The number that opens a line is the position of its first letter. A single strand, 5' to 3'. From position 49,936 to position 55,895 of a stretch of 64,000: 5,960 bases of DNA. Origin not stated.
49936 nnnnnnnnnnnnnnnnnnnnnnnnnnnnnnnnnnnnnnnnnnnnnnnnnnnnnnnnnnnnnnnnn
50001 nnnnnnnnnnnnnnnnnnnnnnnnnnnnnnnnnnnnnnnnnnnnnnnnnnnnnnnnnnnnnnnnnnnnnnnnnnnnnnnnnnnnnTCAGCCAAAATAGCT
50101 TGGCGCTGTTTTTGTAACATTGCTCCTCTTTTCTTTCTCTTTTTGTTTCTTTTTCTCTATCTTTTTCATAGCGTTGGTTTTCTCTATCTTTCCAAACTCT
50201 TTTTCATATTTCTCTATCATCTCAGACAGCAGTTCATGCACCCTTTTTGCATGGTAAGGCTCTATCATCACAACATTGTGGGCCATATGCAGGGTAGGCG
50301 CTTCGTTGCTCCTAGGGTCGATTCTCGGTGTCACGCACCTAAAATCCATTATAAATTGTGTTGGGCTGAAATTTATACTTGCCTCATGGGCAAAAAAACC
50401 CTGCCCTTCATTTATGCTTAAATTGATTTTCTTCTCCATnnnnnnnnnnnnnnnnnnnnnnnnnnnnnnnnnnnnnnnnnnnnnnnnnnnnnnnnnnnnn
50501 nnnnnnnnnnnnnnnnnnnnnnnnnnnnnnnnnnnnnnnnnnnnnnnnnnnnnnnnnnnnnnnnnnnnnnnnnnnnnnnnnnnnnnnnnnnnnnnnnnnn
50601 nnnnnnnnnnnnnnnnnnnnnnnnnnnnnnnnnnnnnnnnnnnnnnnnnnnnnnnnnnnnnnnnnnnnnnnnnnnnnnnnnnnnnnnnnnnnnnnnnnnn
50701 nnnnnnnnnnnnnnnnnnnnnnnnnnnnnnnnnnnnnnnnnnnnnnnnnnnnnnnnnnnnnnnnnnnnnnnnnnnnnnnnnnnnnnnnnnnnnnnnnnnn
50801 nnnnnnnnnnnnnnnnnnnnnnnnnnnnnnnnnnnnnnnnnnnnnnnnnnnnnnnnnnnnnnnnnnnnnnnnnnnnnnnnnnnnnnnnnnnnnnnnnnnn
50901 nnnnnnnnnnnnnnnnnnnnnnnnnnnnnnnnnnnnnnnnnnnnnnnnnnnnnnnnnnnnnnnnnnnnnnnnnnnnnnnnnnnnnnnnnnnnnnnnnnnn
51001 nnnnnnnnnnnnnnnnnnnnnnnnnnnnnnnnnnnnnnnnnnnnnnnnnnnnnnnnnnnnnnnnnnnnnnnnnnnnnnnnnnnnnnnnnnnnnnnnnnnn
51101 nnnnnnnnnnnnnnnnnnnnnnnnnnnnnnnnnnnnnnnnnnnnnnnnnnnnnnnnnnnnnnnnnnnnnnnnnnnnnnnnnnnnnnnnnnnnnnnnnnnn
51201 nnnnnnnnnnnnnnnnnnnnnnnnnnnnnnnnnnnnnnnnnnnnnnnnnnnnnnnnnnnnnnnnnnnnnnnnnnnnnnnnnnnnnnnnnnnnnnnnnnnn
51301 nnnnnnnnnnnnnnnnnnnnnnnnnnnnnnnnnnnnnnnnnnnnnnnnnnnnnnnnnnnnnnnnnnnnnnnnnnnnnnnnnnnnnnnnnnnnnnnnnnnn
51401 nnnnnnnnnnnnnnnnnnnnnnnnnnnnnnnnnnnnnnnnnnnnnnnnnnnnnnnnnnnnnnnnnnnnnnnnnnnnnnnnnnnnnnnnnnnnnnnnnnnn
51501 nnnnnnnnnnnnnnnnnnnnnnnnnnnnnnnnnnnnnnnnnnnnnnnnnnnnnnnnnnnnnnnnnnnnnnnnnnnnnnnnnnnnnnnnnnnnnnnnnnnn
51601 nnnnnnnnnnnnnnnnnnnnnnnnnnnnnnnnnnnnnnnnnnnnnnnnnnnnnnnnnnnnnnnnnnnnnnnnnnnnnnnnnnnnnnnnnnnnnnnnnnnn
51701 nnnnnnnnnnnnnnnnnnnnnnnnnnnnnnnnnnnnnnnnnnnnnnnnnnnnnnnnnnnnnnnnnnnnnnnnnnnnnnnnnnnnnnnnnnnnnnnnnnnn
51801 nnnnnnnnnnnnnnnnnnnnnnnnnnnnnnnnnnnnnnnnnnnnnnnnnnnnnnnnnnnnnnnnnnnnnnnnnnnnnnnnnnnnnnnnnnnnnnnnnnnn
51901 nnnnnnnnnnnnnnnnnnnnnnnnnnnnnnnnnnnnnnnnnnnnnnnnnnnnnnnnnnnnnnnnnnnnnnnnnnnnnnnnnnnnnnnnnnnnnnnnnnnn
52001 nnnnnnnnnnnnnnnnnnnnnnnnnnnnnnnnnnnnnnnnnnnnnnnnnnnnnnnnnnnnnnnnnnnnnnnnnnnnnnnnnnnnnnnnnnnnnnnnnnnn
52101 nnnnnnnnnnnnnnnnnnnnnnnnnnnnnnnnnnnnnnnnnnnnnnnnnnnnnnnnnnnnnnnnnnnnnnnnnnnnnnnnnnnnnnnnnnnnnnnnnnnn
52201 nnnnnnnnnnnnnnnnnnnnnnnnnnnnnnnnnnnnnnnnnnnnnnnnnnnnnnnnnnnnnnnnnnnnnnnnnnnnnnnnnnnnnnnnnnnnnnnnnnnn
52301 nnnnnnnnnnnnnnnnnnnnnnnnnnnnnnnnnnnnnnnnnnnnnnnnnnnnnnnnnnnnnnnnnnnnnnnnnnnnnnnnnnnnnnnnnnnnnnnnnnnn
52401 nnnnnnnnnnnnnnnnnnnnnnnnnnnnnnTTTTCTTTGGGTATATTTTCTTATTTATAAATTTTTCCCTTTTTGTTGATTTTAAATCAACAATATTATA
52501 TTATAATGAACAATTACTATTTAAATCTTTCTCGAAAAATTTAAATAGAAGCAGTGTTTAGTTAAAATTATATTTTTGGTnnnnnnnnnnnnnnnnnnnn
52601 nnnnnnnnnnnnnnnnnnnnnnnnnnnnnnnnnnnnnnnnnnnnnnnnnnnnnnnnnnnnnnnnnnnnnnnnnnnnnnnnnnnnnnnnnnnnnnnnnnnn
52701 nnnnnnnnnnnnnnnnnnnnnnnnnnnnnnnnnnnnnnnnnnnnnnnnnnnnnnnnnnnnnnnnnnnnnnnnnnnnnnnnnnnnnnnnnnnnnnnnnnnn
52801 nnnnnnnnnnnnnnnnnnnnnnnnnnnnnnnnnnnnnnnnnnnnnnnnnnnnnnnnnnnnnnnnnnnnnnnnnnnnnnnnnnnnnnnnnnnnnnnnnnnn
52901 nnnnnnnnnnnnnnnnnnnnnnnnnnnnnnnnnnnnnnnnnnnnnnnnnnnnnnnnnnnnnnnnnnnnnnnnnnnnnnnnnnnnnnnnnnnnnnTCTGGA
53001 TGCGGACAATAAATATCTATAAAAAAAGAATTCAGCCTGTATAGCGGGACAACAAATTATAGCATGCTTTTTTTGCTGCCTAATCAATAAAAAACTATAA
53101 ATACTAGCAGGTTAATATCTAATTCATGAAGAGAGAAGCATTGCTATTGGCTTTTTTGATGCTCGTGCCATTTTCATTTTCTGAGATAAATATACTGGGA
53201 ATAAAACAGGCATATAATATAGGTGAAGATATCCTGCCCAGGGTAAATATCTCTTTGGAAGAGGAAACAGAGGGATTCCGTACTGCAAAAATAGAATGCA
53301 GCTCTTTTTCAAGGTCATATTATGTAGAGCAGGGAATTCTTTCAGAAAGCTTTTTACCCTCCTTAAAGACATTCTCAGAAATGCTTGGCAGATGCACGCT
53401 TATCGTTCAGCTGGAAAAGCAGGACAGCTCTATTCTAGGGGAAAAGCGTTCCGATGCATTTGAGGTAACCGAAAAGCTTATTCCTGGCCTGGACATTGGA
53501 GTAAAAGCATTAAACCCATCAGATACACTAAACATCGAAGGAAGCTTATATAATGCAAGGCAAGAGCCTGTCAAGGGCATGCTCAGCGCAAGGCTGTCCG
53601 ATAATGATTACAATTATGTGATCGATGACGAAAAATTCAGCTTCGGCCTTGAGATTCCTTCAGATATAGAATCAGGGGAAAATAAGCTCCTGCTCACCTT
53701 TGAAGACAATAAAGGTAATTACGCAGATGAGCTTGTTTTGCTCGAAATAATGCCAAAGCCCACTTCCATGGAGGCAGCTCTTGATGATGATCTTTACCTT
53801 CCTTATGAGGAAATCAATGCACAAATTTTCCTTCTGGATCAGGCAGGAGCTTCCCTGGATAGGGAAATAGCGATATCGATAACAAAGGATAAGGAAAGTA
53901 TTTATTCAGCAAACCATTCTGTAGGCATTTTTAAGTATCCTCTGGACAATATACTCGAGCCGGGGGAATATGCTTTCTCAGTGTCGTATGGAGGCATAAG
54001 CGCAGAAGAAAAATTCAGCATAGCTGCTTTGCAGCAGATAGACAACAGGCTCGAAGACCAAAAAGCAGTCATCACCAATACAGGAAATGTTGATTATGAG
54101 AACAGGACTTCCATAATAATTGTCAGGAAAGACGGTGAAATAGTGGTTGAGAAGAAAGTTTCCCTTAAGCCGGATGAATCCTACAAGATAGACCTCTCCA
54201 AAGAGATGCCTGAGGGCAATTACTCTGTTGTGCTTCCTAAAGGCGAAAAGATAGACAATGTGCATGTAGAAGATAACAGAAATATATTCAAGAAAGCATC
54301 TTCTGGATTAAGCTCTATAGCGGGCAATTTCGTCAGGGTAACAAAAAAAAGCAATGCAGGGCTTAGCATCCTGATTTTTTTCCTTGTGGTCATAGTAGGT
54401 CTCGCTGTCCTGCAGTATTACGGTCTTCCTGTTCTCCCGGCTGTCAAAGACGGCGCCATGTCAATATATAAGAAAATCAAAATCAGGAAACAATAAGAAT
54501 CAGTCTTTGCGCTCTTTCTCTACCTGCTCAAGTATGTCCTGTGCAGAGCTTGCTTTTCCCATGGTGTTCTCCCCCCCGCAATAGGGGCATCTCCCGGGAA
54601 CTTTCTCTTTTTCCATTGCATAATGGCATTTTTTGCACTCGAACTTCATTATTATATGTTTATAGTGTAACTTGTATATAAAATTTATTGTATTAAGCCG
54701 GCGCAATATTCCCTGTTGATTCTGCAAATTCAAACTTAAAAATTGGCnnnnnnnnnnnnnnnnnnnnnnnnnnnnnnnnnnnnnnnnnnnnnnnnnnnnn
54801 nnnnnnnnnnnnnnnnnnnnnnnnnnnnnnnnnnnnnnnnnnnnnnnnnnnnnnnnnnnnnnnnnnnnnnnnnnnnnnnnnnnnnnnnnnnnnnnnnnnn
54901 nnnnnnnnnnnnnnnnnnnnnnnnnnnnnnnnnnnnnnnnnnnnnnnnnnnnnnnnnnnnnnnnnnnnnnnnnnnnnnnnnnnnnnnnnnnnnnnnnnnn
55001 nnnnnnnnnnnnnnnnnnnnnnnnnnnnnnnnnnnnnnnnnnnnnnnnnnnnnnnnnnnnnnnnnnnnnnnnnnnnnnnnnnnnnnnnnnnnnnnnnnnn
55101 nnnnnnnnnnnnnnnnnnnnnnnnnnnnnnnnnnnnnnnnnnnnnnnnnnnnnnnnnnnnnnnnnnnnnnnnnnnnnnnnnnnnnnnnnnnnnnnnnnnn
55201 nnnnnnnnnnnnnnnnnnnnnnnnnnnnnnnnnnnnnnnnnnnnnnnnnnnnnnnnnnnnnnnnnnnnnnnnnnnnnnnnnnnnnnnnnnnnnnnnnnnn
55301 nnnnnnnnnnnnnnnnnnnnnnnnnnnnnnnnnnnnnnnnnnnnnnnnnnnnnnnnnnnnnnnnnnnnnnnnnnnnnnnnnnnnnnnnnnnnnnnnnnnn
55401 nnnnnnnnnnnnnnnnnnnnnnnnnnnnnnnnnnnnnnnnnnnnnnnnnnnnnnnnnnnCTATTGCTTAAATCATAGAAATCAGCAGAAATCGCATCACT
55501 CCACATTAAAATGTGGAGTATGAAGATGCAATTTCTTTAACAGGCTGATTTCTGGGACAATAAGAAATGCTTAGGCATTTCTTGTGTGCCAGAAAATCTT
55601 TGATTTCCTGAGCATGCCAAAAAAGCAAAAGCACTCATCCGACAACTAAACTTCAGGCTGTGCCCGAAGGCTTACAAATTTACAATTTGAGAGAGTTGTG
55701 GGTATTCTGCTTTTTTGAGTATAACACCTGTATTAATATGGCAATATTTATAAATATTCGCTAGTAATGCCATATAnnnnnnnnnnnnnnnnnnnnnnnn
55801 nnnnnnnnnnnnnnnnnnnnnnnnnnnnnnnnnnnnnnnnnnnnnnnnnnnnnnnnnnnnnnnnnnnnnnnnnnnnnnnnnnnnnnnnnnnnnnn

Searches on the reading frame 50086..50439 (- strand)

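Call 24: search_protein_families(library=pfam, proteins=[window:50086-50439:-], max_evalue=0.00001)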
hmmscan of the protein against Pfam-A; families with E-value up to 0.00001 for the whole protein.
window:50086-50439:- (117 aa): 1 family
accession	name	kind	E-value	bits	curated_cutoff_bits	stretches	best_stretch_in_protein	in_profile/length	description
PF11950.13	DUF3467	-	3.7e-12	46.6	25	1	4-86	16-91/92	Protein of unknown function (DUF3467)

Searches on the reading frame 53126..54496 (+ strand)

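Call 13: search_protein_families(library=pfam, proteins=[window:53126-54496:+])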
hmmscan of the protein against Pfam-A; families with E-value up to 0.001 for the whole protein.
window:53126-54496:+ (456 aa): 1 family
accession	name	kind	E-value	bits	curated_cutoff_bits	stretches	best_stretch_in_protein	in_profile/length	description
PF01835.25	MG2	-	0.00046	20.9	32.8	0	326-377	34-90/96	MG2 domain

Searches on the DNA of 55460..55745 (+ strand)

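Call 72: search_dna_similar(query=window:55460-55745:+, collection=phages, mode=distant, max_evalue=0.01, max_rows=5)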
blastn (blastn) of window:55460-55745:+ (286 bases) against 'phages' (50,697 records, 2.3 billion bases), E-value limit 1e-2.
No match.

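Call 73: search_dna_similar(query=window:55460-55745:+, collection=plasmids, mode=distant, max_evalue=0.01, max_rows=5)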
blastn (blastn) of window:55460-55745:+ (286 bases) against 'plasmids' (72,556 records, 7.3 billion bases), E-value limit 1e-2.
No match.
